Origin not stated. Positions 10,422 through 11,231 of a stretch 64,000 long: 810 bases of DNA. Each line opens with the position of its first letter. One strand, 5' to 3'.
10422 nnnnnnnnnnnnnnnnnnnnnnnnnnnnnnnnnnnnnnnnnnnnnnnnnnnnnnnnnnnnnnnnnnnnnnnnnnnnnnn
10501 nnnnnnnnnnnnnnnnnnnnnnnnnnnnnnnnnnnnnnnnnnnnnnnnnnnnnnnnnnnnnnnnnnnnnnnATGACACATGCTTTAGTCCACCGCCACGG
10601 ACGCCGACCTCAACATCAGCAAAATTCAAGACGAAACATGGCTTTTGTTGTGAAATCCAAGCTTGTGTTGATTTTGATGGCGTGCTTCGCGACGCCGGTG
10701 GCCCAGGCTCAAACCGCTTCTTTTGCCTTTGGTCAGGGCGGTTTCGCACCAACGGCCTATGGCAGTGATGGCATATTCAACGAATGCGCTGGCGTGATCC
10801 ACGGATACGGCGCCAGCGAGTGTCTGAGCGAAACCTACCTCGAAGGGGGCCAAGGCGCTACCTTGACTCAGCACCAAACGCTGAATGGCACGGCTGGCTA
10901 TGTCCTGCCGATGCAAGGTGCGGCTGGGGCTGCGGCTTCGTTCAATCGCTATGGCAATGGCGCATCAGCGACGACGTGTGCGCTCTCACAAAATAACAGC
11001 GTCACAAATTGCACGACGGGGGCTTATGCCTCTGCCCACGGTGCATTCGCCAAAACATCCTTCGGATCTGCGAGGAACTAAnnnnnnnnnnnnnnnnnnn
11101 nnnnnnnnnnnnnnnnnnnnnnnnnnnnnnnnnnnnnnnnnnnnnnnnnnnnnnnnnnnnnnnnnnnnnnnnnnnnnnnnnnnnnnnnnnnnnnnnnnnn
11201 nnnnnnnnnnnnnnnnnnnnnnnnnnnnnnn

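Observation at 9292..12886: Candidate novel secreted-fibre / functional-amyloid-like export cluster: two small Gly/Ser/Asn/Gln-rich Sec substrates plus a porin-like barrel with a Pro/Gln-rich periplasmic extension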

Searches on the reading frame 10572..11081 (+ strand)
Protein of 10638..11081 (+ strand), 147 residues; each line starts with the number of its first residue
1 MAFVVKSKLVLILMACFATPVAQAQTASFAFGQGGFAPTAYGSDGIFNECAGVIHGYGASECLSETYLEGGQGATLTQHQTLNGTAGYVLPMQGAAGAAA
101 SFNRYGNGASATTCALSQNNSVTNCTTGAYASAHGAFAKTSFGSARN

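Call 3: search_protein_families(library=pfam, proteins=[window:10638-11081:+], max_evalue=1)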
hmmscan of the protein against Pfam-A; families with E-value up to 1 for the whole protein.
window:10638-11081:+ (147 aa): 0 families

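Call 4: search_protein_families(library=ncbifam, proteins=[window:10638-11081:+], max_evalue=1)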
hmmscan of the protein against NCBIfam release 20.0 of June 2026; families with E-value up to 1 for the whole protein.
window:10638-11081:+ (147 aa): 0 families

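Call 16: find_homologous_proteins(query=window:10638-11081:+, max_evalue=0.01)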
Query window:10638-11081:+ (147 aa): 6 proteins with E <= 0.01 among 114 candidates.
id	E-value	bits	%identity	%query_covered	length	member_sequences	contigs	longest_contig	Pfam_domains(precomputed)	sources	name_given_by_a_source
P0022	5.5e-87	306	99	100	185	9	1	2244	-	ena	-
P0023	8.0e-74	264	85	100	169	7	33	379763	-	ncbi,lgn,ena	-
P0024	6.8e-42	160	60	94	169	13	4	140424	-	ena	-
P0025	5.5e-39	151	62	94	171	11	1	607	-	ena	-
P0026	1.3e-31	127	51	94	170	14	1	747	-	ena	-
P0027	2.1e-31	126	50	94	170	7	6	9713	-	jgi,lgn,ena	-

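Call 37: find_encoding_contigs(protein=P0023, flank=10000, max_places=6)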
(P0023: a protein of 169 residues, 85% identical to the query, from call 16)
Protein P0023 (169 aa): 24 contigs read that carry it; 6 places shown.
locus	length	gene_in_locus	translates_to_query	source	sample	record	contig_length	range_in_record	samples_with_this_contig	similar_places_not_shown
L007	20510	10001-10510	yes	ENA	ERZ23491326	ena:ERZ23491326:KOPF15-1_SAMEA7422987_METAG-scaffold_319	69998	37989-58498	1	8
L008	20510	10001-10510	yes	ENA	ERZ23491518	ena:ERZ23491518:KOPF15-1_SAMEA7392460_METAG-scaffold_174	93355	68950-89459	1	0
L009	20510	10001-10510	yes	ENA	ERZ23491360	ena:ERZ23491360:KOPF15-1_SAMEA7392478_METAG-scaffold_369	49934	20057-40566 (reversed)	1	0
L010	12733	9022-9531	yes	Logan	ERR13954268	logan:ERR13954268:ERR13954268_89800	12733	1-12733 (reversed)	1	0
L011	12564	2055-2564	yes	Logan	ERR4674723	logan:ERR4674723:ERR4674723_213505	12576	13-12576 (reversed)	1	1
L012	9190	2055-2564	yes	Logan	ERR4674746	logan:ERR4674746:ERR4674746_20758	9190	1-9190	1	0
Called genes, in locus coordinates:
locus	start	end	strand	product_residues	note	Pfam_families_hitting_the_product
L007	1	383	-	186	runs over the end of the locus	PF08534:Redoxin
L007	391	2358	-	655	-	PF01578:Cytochrom_C_asm, PF16327:CcmF_C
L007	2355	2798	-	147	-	PF03100:CcmE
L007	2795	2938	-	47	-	PF04995:CcmD (weak)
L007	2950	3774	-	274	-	PF01578:Cytochrom_C_asm, PF27518:CcmC (faint)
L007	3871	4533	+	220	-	PF00005:ABC_tran, PF13304:AAA_21 (faint)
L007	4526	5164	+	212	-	PF03379:CcmB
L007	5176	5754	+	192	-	PF00881:Nitroreductase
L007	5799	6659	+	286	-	PF00378:ECH_1, PF16113:ECH_2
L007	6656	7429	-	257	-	PF12974:Phosphonate-bd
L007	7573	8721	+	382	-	PF00355:Rieske, PF00848:Ring_hydroxyl_A, PF19112:VanA_C (faint)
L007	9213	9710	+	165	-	-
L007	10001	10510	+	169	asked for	-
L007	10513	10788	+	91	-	-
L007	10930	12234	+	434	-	-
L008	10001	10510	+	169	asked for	-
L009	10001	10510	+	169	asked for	-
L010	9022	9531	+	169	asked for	-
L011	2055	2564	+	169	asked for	-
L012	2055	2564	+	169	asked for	-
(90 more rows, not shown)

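Call 51: search_solved_structures(query=A4, max_evalue=10)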
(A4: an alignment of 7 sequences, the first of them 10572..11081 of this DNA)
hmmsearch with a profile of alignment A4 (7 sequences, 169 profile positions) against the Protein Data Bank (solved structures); distinct sequences matched with E-value up to 10: 1.
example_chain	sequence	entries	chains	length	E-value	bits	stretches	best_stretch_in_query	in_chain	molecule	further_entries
7ytb_A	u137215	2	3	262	0.079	16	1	132-162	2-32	Kin4B8 | Xanthorhodopsin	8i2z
